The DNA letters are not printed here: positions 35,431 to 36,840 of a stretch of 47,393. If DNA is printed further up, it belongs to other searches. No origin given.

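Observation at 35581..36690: RelA/SpoT-domain (alarmone-synthetase / toxSAS-like) protein with a novel N-terminal domain in an archaeon, next to an IS element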

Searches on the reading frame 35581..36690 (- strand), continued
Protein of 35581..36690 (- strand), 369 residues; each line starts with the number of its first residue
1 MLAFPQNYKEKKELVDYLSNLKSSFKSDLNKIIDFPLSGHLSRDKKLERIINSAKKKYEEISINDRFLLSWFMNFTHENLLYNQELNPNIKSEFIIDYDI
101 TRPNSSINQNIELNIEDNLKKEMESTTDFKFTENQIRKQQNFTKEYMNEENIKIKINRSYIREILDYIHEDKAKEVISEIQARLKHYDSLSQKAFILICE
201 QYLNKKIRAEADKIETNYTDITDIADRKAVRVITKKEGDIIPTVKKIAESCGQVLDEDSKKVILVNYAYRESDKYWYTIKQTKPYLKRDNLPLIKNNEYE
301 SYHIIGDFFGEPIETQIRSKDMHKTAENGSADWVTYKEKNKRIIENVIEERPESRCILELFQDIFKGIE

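Call 32: find_homologous_proteins(query=A2, max_evalue=0.001)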
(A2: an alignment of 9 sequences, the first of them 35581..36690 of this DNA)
Query A2 (9 sequences) (369 aa, profile of the alignment): 47 proteins with E <= 0.001 among 6638 candidates.
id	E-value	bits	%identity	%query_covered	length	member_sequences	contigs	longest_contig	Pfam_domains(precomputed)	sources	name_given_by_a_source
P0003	5.2e-147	508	75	100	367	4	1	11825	PF04607.24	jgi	-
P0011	1.3e-144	500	72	100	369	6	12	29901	PF04607.24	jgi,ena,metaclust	metaclust:\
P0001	4.7e-144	498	100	100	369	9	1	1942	PF04607.24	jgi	-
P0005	6.2e-144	498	75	100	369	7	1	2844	PF04607.24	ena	-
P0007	2.7e-142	492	74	100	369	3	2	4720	PF04607.24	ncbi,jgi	-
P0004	2.7e-141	489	76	100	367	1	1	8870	PF04607.24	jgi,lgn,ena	-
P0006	1.0e-139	484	75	100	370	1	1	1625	PF04607.24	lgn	-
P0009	2.5e-138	479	72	100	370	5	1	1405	PF04607.24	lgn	-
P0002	3.5e-138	479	80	100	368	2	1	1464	PF04607.24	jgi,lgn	-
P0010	1.5e-136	474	73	100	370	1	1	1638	PF04607.24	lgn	-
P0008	9.3e-134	464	74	100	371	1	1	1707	PF04607.24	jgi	-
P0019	1.3e-127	444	26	64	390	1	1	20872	PF04607.24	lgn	-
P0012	5.7e-106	373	72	80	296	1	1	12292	PF04607.24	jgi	-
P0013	1.1e-85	306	71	67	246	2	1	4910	PF04607.24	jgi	-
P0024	1.1e-10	59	43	17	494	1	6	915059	PF04607.24,PF13328.13,PF02824.28,PF01966.29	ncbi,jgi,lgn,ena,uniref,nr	ncbi:TPA: bifunctional (p)ppGpp synthetase/guanosine-3',5'-bis(diphosphate) 3'-pyrophosphohydrolase 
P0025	7.9e-10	56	28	35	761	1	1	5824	PF04607.24,PF13328.13,PF02824.28,PF01966.29,PF13291.13,PF28438.1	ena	-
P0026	7.9e-10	56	40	17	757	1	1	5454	PF04607.24,PF13328.13,PF02824.28,PF01966.29,PF13291.13,PF28438.1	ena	-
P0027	2.0e-8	52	43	14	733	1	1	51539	PF04607.24,PF13328.13,PF19296.6,PF02824.28,PF01966.29,PF13291.13,PF28438.1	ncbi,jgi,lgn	jgi:GTP pyrophosphokinase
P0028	3.2e-8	51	41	12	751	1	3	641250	PF04607.24,PF13328.13,PF02824.28,PF01966.29,PF13291.13,PF28438.1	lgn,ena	-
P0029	1.3e-7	49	31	35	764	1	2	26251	PF04607.24,PF13328.13,PF02824.28,PF01966.29,PF13291.13,PF28438.1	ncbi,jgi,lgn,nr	ncbi:MAG: RelA/SpoT family protein [Tannerella sp.]|jgi:GTP pyrophosphokinase|nr:RelA/SpoT family pr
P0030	2.5e-7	48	33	25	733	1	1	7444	PF04607.24,PF13328.13,PF19296.6,PF02824.28,PF01966.29,PF13291.13,PF28438.1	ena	-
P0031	3.1e-7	48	40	18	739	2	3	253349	PF04607.24,PF13328.13,PF02824.28,PF13291.13,PF28438.1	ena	-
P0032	3.8e-7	48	41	16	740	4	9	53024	PF04607.24,PF13328.13,PF02824.28,PF01966.29,PF13291.13,PF28438.1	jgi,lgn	-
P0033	6.5e-7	47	36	15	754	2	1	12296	PF04607.24,PF13328.13,PF19296.6,PF02824.28,PF01966.29,PF13291.13,PF28438.1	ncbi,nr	ncbi:MAG: bifunctional (p)ppGpp synthetase/guanosine-3',5'-bis(diphosphate) 3'-pyrophosphohydrolase 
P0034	7.9e-7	46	40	17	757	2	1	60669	PF04607.24,PF13328.13,PF19296.6,PF02824.28,PF01966.29,PF13291.13,PF28438.1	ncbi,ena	-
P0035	1.0e-6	46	40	17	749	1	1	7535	PF04607.24,PF13328.13,PF02824.28,PF01966.29,PF13291.13,PF28438.1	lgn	-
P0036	1.2e-6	46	42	21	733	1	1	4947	PF04607.24,PF13328.13,PF02824.28,PF01966.29,PF13291.13,PF28438.1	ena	-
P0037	1.2e-6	46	42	21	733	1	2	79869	PF04607.24,PF13328.13,PF02824.28,PF01966.29,PF13291.13,PF28438.1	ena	-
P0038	2.0e-6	45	43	17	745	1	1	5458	PF04607.24,PF13328.13,PF02824.28,PF01966.29,PF13291.13,PF28438.1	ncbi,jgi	jgi:guanosine-3',5'-bis(diphosphate) 3'-pyrophosphohydrolase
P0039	2.0e-6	45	43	17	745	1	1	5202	PF04607.24,PF13328.13,PF02824.28,PF01966.29,PF13291.13,PF28438.1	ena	-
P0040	2.0e-6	45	43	17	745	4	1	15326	PF04607.24,PF13328.13,PF02824.28,PF01966.29,PF13291.13,PF28438.1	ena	-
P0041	2.0e-6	45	43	17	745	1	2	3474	PF04607.24,PF13328.13,PF02824.28,PF01966.29,PF13291.13,PF28438.1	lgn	-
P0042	2.1e-6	45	43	17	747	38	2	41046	PF04607.24,PF13328.13,PF19296.6,PF02824.28,PF01966.29,PF13291.13,PF28438.1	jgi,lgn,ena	jgi:GTP diphosphokinase / guanosine-3',5'-bis(diphosphate) 3'-diphosphatase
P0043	2.8e-6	45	43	17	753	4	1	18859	PF04607.24,PF13328.13,PF19296.6,PF02824.28,PF01966.29,PF13291.13,PF28438.1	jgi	jgi:guanosine-3',5'-bis(diphosphate) 3'-pyrophosphohydrolase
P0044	2.8e-6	45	38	17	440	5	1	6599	PF04607.24,PF19296.6,PF02824.28,PF13291.13,PF28438.1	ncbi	-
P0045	2.9e-6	45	42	16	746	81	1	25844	PF04607.24,PF13328.13,PF19296.6,PF02824.28,PF01966.29,PF13291.13,PF28438.1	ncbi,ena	-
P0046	4.8e-6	44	42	21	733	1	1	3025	PF04607.24,PF13328.13,PF02824.28,PF01966.29,PF13291.13,PF28438.1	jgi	-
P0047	6.0e-6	44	42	16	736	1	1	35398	PF04607.24,PF13328.13,PF02824.28,PF01966.29,PF13291.13,PF28438.1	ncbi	ncbi:MAG: RelA/SpoT family protein [Vicingaceae bacterium]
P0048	6.0e-6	44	34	24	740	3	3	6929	PF04607.24,PF13328.13,PF02824.28,PF01966.29,PF13291.13,PF28438.1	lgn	-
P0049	8.6e-6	43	41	17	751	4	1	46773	PF04607.24,PF13328.13,PF19296.6,PF02824.28,PF01966.29,PF13291.13,PF28438.1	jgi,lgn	jgi:GTP pyrophosphokinase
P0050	1.7e-5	42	43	17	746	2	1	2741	PF04607.24,PF13328.13,PF19296.6,PF02824.28,PF01966.29,PF13291.13,PF28438.1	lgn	-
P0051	1.7e-5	42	43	17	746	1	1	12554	PF04607.24,PF13328.13,PF19296.6,PF02824.28,PF01966.29,PF13291.13,PF28438.1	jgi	jgi:GTP pyrophosphokinase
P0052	1.9e-5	42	39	15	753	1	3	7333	PF04607.24,PF13328.13,PF02824.28,PF01966.29,PF13291.13,PF28438.1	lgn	-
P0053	2.1e-5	42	39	14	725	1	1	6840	PF04607.24,PF13328.13,PF02824.28,PF13291.13,PF28438.1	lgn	-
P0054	3.1e-5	41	39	15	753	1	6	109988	PF04607.24,PF13328.13,PF02824.28,PF01966.29,PF13291.13,PF28438.1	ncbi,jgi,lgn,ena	ncbi:MAG: RelA/SpoT family protein [Dysgonamonadaceae bacterium]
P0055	3.2e-5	41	43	17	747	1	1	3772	PF04607.24,PF13328.13,PF19296.6,PF02824.28,PF01966.29,PF13291.13,PF28438.1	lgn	-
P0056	1.1e-4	39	40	15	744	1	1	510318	PF04607.24,PF13328.13,PF19296.6,PF02824.28,PF01966.29,PF13291.13,PF28438.1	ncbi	-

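Call 33: list_cluster_members(proteins=[P0007, P0001, P0019])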
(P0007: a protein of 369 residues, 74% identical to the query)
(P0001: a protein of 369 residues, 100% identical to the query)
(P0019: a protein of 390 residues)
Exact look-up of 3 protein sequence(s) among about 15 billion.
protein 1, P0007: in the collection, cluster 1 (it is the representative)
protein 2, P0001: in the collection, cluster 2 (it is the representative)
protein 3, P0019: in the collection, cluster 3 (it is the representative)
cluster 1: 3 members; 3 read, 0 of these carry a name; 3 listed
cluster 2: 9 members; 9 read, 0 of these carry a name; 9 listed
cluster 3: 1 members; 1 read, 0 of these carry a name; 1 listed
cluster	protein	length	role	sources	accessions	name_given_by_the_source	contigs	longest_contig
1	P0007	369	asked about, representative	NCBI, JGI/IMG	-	-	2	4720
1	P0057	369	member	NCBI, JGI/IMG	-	-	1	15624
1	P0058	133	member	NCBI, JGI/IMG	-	-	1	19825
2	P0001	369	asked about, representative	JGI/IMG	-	-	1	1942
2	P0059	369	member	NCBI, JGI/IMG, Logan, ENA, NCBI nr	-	-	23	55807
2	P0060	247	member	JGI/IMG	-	-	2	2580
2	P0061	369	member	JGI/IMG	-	-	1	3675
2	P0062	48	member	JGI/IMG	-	-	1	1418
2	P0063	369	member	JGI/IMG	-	-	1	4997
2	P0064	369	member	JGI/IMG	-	-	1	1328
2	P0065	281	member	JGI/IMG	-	-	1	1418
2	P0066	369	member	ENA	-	-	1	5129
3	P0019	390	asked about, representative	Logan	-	-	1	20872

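Call 34: find_encoding_contigs(protein=P0019, flank=10000, max_places=3)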
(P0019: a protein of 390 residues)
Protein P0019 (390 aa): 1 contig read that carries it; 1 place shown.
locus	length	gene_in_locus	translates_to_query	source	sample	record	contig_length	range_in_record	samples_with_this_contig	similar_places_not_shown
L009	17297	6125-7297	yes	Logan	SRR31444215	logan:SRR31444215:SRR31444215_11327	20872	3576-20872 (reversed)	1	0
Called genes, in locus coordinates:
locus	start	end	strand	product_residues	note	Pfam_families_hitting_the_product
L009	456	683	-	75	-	PF01423:LSM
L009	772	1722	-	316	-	PF01636:APH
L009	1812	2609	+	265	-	-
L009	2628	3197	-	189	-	PF04919:DUF655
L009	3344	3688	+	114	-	PF01176:eIF-1a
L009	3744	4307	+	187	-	-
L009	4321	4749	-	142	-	PF01252:Peptidase_A8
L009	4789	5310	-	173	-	-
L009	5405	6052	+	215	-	PF00730:HhH-GPD, PF00633:HHH (faint)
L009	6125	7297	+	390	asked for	PF04607:RelA_SpoT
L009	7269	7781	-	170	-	-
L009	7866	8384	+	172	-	-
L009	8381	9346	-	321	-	PF13091:PLDc_2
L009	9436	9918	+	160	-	PF00571:CBS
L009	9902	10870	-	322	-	PF07136:DUF1385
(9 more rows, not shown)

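Call 36: find_related_loci(query=A1, collection=genome_contigs, flank=8000)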
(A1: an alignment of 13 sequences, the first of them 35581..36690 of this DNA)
Query A1 (369 aa) in genome_contigs; peptide patterns used: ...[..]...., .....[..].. (x = any residue, [..] = any of these).
74 stretches matched a pattern; 4 encode a relative of the query (tblastn E <= 1e-3); 4 distinct loci.
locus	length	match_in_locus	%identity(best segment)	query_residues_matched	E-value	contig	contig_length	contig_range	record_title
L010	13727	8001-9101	75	1-369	0e+0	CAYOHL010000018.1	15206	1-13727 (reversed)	MAG TPA_asm: uncultured Methanosarcinales archaeon isolate SRP098346_co1_180 genome assembly, contig: NODE_4303_length_1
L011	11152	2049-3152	73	1-369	1e-171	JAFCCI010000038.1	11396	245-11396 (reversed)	Candidatus Woesearchaeota archaeon isolate AB_3033_Bin_101 AB_3033_Bin_101_scaffold_18374, whole genome shotgun sequence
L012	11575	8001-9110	73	1-369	4e-169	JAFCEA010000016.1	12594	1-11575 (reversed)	Candidatus Woesearchaeota archaeon isolate Meg22_1012_Bin_199 Meg22_1012_Bin_199_scaffold_21132, whole genome shotgun se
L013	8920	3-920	72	64-369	5e-140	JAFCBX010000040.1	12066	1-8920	MAG: Methanosarcinales archaeon isolate AB_1215_Bin_111 AB_1215_Bin_111.fna_scaffold_21002, whole genome shotgun sequenc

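Call 37: search_solved_structures(query=A2, max_evalue=1, show_alignments=5)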
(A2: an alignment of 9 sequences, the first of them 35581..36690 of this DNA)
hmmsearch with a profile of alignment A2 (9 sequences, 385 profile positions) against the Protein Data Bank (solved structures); distinct sequences matched with E-value up to 1: 16.
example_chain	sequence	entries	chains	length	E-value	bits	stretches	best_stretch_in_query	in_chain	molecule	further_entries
1vj7_A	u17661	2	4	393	1.1e-13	54.1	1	300-356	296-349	Bifunctional RELA/SPOT | Bifunctional (p)ppGpp synthase/hydrolase RelA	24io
7oiw_A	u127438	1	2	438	2.8e-13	52.8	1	300-358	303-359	GTP pyrophosphokinase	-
5iqr_8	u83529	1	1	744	4.5e-13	52.1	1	298-354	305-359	GTP pyrophosphokinase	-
5kps_A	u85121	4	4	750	4.6e-13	52.1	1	298-354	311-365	GTP pyrophosphokinase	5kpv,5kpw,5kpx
8acu_A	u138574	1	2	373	5.3e-13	51.9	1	300-357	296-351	GTP pyrophosphokinase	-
5l3p_z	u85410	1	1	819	5.4e-13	51.9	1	298-355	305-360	GTP pyrophosphokinase,GTP pyrophosphokinase,GTP pyrophosphokinase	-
6yxa_A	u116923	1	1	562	1.5e-12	50.4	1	300-357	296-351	GTP pyrophosphokinase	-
5xnx_A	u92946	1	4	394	1.4e-11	47.2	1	299-357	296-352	Bifunctional (p)ppGpp synthase/hydrolase RelA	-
8fr8_I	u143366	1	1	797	1.5e-10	43.8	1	299-357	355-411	GTP pyrophosphokinase RelA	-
9s6k_B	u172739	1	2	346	1.2e-08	37.6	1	299-345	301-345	GTP pyrophosphokinase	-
7ohg_A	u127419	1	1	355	6e-08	35.3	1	299-339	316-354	Guanosine-3',5'-bis(Diphosphate) 3'-pyrophosphohydrolase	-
6s2t_A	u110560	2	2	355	6e-08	35.3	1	299-339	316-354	(P)ppGpp synthetase I, SpoT/RelA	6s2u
6s2v_A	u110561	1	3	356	6e-08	35.3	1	299-339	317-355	(P)ppGpp synthetase I, SpoT/RelA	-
6ewz_A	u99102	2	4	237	1.7e-07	33.8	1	257-357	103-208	GTP pyrophosphokinase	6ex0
6fgj_A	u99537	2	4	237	2.5e-07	33.2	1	256-357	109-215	GTP pyrophosphokinase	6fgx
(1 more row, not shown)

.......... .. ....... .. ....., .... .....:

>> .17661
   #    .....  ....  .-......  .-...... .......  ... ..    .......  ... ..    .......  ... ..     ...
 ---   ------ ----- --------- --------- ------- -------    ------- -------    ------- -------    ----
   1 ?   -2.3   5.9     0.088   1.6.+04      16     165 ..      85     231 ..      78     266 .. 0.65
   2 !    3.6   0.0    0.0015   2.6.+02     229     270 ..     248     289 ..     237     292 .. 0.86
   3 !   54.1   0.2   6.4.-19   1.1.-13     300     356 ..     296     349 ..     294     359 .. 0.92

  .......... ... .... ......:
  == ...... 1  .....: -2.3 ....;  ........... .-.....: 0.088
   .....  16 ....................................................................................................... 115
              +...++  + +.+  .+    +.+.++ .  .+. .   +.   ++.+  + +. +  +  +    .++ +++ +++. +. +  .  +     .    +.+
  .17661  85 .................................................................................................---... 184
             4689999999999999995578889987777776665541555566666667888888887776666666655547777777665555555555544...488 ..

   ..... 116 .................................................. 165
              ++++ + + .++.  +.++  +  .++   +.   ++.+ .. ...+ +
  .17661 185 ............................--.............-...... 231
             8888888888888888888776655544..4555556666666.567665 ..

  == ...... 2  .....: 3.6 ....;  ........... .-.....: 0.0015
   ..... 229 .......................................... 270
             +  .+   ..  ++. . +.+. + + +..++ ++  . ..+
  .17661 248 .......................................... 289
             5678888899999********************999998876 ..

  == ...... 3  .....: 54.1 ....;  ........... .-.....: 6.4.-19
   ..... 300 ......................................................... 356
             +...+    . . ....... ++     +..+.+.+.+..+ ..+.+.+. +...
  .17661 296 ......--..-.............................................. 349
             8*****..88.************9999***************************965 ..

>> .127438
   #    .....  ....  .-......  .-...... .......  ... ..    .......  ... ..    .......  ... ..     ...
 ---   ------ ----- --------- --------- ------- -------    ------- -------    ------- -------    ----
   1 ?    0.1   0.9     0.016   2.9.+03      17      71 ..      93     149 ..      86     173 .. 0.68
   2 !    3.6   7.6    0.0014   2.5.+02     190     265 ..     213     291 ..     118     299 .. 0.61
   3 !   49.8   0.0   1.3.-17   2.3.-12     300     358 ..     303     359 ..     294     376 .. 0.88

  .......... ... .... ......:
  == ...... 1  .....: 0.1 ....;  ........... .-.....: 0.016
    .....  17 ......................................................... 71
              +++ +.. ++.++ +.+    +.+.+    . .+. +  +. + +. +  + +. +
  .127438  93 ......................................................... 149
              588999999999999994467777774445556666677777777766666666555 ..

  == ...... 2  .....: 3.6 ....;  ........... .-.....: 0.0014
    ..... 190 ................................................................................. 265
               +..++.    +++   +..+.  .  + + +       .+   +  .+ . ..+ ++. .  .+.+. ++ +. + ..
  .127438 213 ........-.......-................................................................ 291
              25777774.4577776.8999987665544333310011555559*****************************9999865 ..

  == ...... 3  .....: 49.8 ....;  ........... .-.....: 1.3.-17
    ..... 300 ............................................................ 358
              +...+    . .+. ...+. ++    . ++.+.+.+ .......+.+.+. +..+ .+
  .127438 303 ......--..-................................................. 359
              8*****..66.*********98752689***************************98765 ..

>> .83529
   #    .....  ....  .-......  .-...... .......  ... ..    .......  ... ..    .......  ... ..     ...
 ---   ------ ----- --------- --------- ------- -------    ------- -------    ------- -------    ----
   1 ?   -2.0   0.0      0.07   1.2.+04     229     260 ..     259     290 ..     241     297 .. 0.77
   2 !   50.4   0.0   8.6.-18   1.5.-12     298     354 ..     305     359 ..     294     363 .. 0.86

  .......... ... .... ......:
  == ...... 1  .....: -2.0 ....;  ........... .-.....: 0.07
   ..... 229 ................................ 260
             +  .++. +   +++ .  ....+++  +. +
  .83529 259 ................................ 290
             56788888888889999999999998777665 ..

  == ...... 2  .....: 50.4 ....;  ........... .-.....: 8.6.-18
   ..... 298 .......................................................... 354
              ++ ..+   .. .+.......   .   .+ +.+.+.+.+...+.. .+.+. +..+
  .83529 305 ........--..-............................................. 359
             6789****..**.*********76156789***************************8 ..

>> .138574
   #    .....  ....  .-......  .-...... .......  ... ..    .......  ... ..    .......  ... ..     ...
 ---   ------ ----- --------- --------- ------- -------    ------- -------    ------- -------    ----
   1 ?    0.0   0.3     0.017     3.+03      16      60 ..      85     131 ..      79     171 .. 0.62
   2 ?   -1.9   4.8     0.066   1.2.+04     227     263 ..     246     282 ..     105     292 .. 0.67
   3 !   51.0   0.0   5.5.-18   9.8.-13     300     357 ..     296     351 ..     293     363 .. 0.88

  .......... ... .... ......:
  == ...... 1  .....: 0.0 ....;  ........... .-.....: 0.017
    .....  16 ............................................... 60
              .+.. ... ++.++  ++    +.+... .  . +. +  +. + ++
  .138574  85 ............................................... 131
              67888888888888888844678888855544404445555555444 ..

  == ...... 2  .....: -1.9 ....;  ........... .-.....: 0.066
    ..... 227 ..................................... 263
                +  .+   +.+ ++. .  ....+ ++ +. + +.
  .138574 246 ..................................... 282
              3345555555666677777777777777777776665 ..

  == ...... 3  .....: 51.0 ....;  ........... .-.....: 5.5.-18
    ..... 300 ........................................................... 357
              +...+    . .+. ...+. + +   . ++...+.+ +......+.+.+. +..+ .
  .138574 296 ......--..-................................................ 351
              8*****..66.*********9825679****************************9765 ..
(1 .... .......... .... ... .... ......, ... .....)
